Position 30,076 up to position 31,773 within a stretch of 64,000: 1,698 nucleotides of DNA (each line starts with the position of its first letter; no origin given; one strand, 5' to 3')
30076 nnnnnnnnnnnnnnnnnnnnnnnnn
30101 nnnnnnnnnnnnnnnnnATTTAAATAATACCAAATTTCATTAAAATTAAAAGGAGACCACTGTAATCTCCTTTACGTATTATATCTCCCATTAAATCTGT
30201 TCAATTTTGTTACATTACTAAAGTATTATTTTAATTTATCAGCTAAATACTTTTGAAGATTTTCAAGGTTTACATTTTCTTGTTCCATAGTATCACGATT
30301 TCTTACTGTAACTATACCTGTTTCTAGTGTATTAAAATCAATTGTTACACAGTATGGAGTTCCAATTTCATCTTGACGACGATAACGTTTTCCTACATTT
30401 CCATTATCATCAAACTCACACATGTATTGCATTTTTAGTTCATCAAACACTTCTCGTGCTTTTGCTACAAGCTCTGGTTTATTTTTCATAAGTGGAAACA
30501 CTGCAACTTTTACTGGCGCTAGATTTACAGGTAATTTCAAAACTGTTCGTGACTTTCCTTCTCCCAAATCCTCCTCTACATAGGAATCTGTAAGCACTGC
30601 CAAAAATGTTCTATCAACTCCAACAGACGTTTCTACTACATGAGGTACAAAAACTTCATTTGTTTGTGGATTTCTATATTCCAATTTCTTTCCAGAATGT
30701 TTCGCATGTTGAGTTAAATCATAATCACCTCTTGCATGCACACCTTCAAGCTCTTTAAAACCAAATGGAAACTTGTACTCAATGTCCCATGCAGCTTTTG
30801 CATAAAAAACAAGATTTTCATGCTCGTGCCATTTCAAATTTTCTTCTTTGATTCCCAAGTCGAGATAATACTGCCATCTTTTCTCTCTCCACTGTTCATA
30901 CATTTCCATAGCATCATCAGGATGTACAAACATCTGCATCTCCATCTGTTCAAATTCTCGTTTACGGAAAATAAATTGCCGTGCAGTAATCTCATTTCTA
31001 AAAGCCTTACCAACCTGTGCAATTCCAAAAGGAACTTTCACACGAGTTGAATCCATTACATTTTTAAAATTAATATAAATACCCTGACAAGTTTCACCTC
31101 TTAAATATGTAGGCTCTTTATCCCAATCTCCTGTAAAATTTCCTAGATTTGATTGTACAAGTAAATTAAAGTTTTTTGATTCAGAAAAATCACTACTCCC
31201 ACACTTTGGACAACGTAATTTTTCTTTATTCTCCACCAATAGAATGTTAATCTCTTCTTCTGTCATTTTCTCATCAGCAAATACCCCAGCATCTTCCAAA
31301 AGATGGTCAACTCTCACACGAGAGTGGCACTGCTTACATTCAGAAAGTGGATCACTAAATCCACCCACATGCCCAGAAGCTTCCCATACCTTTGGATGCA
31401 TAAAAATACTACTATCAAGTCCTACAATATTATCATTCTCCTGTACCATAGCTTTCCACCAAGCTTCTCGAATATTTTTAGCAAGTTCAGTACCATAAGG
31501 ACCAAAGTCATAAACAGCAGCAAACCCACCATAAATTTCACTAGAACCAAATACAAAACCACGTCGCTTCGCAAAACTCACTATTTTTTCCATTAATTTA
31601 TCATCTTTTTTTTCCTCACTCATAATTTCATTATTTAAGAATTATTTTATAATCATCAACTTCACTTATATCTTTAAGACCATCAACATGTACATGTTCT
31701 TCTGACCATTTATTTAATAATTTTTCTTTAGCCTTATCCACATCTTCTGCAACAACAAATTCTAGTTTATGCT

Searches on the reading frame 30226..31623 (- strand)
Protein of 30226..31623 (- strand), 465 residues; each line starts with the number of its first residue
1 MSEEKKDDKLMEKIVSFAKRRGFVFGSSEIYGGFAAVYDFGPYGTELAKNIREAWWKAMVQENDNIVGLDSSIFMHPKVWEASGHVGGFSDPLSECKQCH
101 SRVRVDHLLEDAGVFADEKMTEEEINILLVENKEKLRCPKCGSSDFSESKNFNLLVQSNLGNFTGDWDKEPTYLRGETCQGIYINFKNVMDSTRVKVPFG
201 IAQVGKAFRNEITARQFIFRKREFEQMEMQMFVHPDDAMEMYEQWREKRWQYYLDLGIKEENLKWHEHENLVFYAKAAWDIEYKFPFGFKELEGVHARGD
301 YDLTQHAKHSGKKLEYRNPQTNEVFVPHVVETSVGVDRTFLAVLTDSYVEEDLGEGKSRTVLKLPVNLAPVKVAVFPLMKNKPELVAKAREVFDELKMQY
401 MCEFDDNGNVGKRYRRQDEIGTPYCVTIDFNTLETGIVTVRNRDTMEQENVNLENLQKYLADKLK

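Call 9: search_protein_families(library=pfam, proteins=[window:30226-31623:-], max_evalue=0.01)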
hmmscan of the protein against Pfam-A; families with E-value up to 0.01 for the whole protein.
window:30226-31623:- (465 aa): 2 families
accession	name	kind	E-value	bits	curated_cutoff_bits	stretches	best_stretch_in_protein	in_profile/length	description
PF03129.25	HGTP_anticodon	-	7.5e-23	80.9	21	1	372-462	1-93/94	Anticodon binding domain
PF00587.30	tRNA-synt_2b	-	6.2e-15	56.2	29.3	1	169-344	8-176/179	tRNA synthetase class II core domain (G, H, P, S and T)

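Call 10: find_related_loci(query=window:30226-31623:-, collection=genome_contigs, flank=3000)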
Query window:30226-31623:- (465 aa) in genome_contigs; peptide patterns used: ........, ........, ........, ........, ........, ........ (x = any residue, [..] = any of these).
459 stretches matched a pattern; 403 encode a relative of the query (tblastn E <= 1e-3); the best 80 are kept; 80 distinct loci.
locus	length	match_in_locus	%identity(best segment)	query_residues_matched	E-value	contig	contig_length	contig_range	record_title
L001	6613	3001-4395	94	1-465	0e+0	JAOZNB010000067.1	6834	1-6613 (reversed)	MAG: Candidatus Moraniibacteriota bacterium isolate GMC4_bin_51 GMC4_19677_length_6834_cov_9.150022, whole genome shotgu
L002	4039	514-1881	89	7-462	0e+0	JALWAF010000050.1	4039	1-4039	MAG: Candidatus Moraniibacteriota bacterium isolate T10_metabat2_scaf2bin.006 T10_NODE_17948_length_4039_cov_4.518405, w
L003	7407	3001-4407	84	1-465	0e+0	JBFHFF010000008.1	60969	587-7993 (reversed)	MAG: Candidatus Moraniibacteriota bacterium isolate Mix_sand07.2021.05.G.119 k141_504145_length_60969_cov_146.0058, whol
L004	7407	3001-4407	84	1-465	0e+0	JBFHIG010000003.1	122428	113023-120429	MAG: Candidatus Moraniibacteriota bacterium isolate Mix_sand07.2021.05.G.32 k141_438061_length_122428_cov_16.9731, whole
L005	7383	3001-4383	85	6-465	0e+0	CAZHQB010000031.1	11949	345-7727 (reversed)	MAG TPA_asm: uncultured Micavibrio sp. isolate SRP163575_co1_39 genome assembly, contig: NODE_11779_length_11949_cov_11.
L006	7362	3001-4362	88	7-460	0e+0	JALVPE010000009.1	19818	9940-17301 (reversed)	MAG: Candidatus Moraniibacteriota bacterium isolate A3_metabat1_scaf2bin.079 A3_NODE_1301_length_19818_cov_3.526230, who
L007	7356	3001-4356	85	14-465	0e+0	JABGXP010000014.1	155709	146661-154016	MAG: bacterium isolate SI034_bin78 k141_1356190, whole genome shotgun sequence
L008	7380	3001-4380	82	5-464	0e+0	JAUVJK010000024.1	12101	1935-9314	MAG: Candidatus Moraniibacteriota bacterium isolate CSMAG_452 CSMAG_452_k127_900929_length_12101_cov_20.7156, whole geno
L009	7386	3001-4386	83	1-464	0e+0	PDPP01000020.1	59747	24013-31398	MAG: Candidatus Moraniibacteriota bacterium isolate DOLZORAL124_35_17 DolZOral124_scaffold_572, whole genome shotgun seq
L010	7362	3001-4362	88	11-464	0e+0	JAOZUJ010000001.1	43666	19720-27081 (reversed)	MAG: Candidatus Moraniibacteriota bacterium isolate GMC8.concoct.3 GMC8_307_length_43666_cov_9.437413, whole genome shot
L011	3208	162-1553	81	4-464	0e+0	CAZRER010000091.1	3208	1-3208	MAG TPA_asm: uncultured Bdellovibrionales bacterium isolate SRP163575_co2_298 genome assembly, contig: NODE_41349_length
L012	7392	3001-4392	79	2-465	0e+0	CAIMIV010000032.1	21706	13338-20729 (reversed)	uncultured bacterium isolate MJ-2014-D5_bin-329 genome assembly, contig: bin-329:32/71, whole genome shotgun sequence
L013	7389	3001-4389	78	1-465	0e+0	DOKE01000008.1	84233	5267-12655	MAG TPA_asm: Candidatus Moraniibacteriota bacterium isolate UBA9338 contig_920, whole genome shotgun sequence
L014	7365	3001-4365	81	11-465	0e+0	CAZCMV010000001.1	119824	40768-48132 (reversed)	MAG TPA_asm: uncultured Bdellovibrionales bacterium isolate SRP192927_co1_222 genome assembly, contig: NODE_87_length_11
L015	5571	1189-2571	80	6-465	0e+0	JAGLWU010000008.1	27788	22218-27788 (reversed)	MAG: Candidatus Moraniibacteriota bacterium isolate RS_12_31 ZL285.bin.31.fa_8, whole genome shotgun sequence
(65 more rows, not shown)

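Call 52: search_protein_families(library=ncbifam, proteins=[window:30226-31623:-], max_evalue=0.01)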
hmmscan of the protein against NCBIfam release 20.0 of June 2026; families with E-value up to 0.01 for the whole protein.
window:30226-31623:- (465 aa): 13 families
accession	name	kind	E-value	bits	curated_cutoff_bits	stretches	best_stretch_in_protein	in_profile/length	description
NF003211.1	PRK04173.1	equivalog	2e-187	623.6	312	1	11-460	1-454/454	glycine--tRNA ligase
TIGR00389.1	glyS_dimeric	equivalog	5e-148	494.2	243.3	3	11-249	3-235/565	glycine--tRNA ligase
NF011484.0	PRK14894.1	equivalog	1.7e-122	409.3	1050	2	11-351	6-336/539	glycine--tRNA ligase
NF003068.0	PRK03991.1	equivalog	1.1e-13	50.5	484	1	325-463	457-591/613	threonine--tRNA ligase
NF008979.1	PRK12325.1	exception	2.6e-12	46.3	550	1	363-459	337-435/437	proline--tRNA ligase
TIGR00408.1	proS_fam_I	equivalog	1.1e-11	44.3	437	1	182-462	110-379/475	proline--tRNA ligase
NF006625.0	PRK09194.1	equivalog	8.6e-11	41.4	558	1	335-460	441-558/559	proline--tRNA ligase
TIGR00418.1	thrS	equivalog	4.4e-10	39.1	383.65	1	361-461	463-562/565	threonine--tRNA ligase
TIGR00409.1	proS_fam_II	equivalog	3.2e-09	36.2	306.7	1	364-461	467-566/568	proline--tRNA ligase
TIGR00414.1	serS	equivalog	6.1e-07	28.8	301.65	1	196-354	250-406/418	serine--tRNA ligase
NF011500.0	PRK14938.1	equivalog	6e-06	25.5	362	1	358-463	262-368/387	Ser-tRNA(Thr) hydrolase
TIGR00442.1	hisS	equivalog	7.2e-05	21.9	286.75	1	371-452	325-405/406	histidine--tRNA ligase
NF047912.1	ECs_2282_CxxC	subfamily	0.00069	19.5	37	0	135-149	2-16/60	ECs_2282 family putative zinc-binding protein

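Call 59: find_related_loci(query=window:30226-31623:-, collection=metagenome_contigs, flank=1500)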
Query window:30226-31623:- (465 aa) in metagenome_contigs; peptide patterns used: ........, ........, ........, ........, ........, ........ (x = any residue, [..] = any of these).
560 stretches matched a pattern; 460 encode a relative of the query (tblastn E <= 1e-3); the best 80 are kept; 80 distinct loci.
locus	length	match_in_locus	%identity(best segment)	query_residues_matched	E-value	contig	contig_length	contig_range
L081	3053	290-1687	88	1-464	0e+0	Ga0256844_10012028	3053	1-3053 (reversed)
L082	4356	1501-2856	85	14-465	0e+0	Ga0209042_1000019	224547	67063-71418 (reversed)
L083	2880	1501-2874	84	1-460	0e+0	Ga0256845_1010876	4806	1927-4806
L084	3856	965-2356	81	4-464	0e+0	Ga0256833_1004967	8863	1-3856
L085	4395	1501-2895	80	1-465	0e+0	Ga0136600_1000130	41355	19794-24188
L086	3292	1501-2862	82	11-464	0e+0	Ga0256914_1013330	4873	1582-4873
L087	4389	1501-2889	78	1-465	0e+0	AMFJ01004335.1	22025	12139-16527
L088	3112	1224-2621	79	1-465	0e+0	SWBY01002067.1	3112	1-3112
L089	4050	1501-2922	77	1-465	0e+0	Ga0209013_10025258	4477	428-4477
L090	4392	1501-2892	77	1-464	0e+0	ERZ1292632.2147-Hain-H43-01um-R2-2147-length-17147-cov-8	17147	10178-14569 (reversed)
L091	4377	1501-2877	78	5-462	0e+0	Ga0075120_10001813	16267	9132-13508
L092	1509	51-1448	77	1-464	0e+0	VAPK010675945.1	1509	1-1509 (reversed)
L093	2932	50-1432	78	5-465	0e+0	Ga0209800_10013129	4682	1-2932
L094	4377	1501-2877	78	5-462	0e+0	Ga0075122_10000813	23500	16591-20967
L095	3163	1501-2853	80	1-451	0e+0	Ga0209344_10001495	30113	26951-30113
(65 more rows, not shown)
